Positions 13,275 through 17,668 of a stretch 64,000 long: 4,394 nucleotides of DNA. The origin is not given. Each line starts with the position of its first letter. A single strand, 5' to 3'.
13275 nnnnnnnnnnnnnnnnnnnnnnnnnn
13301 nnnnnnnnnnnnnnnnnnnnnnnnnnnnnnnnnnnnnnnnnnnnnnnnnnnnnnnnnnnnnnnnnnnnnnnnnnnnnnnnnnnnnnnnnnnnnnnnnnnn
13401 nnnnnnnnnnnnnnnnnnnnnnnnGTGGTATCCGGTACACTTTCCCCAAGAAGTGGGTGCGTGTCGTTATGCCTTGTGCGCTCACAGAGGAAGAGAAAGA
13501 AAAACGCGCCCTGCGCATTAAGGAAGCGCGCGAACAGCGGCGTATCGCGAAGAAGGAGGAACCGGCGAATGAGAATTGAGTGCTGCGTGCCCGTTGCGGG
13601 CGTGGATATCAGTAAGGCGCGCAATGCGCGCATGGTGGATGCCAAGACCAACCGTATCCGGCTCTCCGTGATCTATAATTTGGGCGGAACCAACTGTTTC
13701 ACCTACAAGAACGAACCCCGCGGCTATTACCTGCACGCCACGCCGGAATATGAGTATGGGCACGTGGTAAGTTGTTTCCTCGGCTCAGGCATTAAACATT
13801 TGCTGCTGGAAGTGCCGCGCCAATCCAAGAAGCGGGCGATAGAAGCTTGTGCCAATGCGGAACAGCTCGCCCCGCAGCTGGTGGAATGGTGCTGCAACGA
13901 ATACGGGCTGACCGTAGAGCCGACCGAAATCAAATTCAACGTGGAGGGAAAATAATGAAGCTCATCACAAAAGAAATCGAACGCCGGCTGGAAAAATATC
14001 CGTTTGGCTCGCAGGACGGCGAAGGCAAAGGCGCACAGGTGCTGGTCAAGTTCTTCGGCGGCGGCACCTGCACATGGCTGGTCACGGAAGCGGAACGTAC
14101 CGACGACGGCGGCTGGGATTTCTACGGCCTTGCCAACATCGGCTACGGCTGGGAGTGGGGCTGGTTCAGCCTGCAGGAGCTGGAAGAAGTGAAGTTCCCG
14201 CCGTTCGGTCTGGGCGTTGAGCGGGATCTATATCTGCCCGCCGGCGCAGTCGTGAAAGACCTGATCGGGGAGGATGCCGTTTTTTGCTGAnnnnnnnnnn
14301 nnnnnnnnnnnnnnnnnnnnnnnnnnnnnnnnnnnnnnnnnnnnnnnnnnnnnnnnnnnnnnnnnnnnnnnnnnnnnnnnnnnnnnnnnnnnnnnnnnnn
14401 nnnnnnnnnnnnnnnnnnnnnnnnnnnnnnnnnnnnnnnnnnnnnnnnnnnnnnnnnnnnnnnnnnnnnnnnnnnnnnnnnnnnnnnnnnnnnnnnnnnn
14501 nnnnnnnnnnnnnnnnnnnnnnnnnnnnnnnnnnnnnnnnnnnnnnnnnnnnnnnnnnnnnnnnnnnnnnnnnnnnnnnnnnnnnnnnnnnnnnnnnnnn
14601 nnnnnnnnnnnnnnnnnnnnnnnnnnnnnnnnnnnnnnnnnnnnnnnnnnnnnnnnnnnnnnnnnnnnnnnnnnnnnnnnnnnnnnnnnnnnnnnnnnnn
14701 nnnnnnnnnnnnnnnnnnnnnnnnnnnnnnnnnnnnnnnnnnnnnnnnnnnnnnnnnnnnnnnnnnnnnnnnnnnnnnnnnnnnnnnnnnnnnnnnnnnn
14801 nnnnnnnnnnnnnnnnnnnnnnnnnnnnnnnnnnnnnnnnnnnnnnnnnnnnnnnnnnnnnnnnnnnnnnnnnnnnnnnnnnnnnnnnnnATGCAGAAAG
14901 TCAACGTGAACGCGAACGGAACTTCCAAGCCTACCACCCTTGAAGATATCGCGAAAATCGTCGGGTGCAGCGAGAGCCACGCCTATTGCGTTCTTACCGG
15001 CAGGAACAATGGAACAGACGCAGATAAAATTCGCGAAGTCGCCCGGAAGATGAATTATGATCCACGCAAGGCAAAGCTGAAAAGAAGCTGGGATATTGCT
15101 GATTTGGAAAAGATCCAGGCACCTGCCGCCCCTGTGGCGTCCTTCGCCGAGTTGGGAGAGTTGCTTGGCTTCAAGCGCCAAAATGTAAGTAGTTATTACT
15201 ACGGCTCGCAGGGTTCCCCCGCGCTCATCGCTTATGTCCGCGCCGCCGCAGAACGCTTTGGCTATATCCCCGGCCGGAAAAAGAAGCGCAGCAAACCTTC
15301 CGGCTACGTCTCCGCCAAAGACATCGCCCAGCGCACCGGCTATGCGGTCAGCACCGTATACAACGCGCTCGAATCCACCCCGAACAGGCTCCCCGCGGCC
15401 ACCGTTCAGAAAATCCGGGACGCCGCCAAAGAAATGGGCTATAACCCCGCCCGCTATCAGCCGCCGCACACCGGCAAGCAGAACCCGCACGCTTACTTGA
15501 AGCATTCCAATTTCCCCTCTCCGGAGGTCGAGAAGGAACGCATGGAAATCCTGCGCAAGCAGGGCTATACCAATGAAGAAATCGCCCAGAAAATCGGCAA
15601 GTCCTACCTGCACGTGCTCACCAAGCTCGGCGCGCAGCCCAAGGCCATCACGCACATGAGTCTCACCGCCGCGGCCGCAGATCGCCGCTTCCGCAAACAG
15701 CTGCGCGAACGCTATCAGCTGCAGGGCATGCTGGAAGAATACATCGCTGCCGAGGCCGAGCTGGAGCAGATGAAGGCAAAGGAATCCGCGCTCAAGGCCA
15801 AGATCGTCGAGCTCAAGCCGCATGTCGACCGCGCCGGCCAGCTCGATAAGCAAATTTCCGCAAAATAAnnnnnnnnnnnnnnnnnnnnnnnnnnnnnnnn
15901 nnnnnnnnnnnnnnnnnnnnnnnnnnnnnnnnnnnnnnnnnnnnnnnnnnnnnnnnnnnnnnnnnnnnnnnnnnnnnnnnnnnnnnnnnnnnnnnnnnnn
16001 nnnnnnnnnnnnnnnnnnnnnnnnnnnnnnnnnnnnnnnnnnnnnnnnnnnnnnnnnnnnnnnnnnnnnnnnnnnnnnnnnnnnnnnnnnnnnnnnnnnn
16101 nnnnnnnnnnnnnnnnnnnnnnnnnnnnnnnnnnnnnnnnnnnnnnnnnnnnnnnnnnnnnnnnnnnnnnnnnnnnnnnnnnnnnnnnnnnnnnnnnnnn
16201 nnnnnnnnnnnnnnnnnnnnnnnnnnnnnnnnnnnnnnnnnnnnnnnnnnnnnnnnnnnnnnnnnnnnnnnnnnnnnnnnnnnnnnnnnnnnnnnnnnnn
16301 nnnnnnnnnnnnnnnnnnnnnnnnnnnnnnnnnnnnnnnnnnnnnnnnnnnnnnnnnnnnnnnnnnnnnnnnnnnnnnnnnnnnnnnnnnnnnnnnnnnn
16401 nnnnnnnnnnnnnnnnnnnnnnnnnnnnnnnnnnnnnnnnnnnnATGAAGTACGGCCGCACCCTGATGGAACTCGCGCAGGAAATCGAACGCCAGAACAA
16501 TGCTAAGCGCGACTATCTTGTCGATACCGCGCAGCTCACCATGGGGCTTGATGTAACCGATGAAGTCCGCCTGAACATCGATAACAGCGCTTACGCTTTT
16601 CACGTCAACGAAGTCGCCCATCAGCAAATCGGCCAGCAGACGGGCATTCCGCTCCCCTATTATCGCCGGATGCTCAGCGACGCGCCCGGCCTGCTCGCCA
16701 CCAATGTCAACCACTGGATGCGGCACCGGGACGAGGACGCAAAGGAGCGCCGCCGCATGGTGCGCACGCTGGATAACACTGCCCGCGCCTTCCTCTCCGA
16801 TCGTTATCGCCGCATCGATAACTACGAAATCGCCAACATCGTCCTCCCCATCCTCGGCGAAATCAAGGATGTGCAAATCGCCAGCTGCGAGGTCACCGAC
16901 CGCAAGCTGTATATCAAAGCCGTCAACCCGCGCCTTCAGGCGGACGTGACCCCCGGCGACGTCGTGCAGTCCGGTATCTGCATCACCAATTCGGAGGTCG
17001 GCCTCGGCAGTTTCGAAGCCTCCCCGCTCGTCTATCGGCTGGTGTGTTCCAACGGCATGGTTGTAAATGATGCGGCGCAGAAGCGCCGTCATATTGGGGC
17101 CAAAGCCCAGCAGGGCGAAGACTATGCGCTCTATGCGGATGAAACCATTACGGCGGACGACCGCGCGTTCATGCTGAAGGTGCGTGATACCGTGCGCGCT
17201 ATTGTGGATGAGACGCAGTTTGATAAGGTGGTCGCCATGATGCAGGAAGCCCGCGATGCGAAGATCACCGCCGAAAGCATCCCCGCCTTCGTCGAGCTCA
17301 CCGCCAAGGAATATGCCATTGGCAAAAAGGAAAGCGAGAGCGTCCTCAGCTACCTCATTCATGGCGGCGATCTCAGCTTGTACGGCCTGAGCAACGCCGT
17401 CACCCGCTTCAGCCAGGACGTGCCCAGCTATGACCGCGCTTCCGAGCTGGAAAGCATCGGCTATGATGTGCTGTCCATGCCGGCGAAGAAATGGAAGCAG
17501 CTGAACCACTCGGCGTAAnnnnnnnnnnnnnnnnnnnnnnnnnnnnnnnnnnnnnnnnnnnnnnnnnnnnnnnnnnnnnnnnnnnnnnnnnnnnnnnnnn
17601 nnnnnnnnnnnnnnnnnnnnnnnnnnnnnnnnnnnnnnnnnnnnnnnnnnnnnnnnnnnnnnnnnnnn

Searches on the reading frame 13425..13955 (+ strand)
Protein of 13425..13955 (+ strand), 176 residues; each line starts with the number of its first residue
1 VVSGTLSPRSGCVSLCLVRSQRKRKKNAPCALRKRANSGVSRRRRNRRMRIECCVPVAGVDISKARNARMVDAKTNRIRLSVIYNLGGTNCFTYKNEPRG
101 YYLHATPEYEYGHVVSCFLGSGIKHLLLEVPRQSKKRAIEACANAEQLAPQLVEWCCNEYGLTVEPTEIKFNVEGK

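Call 85: search_protein_families(library=phrogs, proteins=[window:13425-13955:+], max_evalue=0.001)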
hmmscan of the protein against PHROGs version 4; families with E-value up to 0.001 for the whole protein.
window:13425-13955:+ (176 aa): 1 family
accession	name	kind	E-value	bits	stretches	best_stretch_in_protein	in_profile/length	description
phrog_28052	-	unknown function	2.2e-07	32.3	1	76-145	10-81/94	-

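Call 86: search_protein_families(library=pfam, proteins=[window:13425-13955:+], max_evalue=0.001)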
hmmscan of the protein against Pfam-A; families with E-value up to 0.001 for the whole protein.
window:13425-13955:+ (176 aa): 0 families

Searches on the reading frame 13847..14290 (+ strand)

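Call 85: search_protein_families(library=phrogs, proteins=[window:13847-14290:+], max_evalue=0.001)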
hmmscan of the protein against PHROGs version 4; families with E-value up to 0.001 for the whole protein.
window:13847-14290:+ (147 aa): 0 families

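Call 86: search_protein_families(library=pfam, proteins=[window:13847-14290:+], max_evalue=0.001)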
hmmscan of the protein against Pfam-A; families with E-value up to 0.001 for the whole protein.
window:13847-14290:+ (147 aa): 1 family
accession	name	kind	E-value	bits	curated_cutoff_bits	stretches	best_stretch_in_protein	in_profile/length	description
PF11171.13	DUF2958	-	8.2e-12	45.9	21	1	39-132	1-93/111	Protein of unknown function (DUF2958)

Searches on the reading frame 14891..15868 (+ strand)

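Call 15: search_protein_families(library=pfam, proteins=[window:14891-15868:+], max_evalue=0.01)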
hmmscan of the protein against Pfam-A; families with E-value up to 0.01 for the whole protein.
window:14891-15868:+ (325 aa): 18 families
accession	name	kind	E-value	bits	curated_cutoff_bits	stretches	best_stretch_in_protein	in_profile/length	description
PF13936.12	HTH_38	-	2.9e-08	33.8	27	0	214-238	9-33/44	Helix-turn-helix domain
PF13384.12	HTH_23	-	4.4e-08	33.1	24.6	0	16-35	19-38/50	Homeodomain-like domain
PF00356.27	LacI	-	6.7e-08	32.6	27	1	143-186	3-45/46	Bacterial regulatory proteins, lacI family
PF08281.18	Sigma70_r4_2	-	6.3e-06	26.2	25.7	0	141-160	28-47/54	Sigma-70, region 4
PF13560.12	HTH_31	-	6.1e-05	23.7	27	0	16-40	16-40/64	Helix-turn-helix domain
PF01381.28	HTH_3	-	7.5e-05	23.1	23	0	219-238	3-22/55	Helix-turn-helix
PF13551.12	HTH_29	-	7.8e-05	23.1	28.1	0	141-161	14-34/64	Winged helix-turn helix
PF13518.12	HTH_28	-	8.5e-05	23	25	0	137-159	11-32/52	Helix-turn-helix domain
PF13443.12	HTH_26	-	0.00044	20.9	22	0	141-177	12-48/63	Cro/C1-type HTH DNA-binding domain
PF09339.16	HTH_IclR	-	0.00061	19.9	22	0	141-161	20-40/52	IclR helix-turn-helix domain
PF13412.12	HTH_24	-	0.00073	19.5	21.9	0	139-159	17-37/48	Winged helix-turn-helix DNA-binding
PF13404.12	HTH_AsnC-type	-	0.001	19.3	27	0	83-99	18-34/42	AsnC-type helix-turn-helix domain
PF21476.4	PF0610-like_N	-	0.0017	19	33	0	140-161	15-36/50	PF0610-like, N-terminal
PF04545.22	Sigma70_r4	-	0.0023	17.8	24.1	0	14-30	20-36/50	Sigma-70, region 4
PF02796.21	HTH_7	-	0.0032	18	23.8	0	138-157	21-39/45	Helix-turn-helix domain of resolvase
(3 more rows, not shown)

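Call 16: search_protein_families(library=phrogs, proteins=[window:14891-15868:+], max_evalue=0.001)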
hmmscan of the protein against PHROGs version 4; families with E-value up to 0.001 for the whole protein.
window:14891-15868:+ (325 aa): 8 families
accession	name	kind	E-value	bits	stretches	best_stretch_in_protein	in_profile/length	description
phrog_323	-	transcription regulation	2.1e-06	28.5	0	206-280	142-221/319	transcriptional regulator, D5-like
phrog_4779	-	transcription regulation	4.7e-06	28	0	219-288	9-78/98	transcriptional regulator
phrog_8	-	transcription regulation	8.1e-06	26.5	0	85-270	92-281/346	transcriptional regulator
phrog_3855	-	DNA, RNA and nucleotide metabolism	8.7e-05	23.9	0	175-239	24-93/115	HTH DNA binding protein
phrog_11145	-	DNA, RNA and nucleotide metabolism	0.00013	22.4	0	141-188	5-51/343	DNA binding protein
phrog_1033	-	DNA, RNA and nucleotide metabolism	0.00019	22.4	0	221-284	148-218/334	ParB-like partition protein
phrog_6223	-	transcription regulation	0.00036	21.5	0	216-239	9-31/73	transcriptional repressor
phrog_26445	-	unknown function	0.00044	21.7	0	214-272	6-63/101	-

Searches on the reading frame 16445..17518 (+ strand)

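Call 15: search_protein_families(library=pfam, proteins=[window:16445-17518:+], max_evalue=0.01)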
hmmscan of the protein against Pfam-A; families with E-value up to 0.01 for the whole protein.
window:16445-17518:+ (357 aa): 1 family
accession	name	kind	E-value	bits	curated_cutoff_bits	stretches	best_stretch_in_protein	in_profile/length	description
PF06067.16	DUF932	-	8.6e-10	39.2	23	1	117-271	5-162/227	Domain of unknown function (DUF932)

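Call 16: search_protein_families(library=phrogs, proteins=[window:16445-17518:+], max_evalue=0.001)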
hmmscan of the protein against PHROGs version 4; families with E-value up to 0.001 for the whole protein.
window:16445-17518:+ (357 aa): 2 families
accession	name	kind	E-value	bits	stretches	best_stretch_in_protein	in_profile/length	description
phrog_1362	-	unknown function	1.3e-55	190.1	1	6-345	11-385/391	-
phrog_1221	-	unknown function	6.3e-05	23.2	1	95-219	81-205/355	-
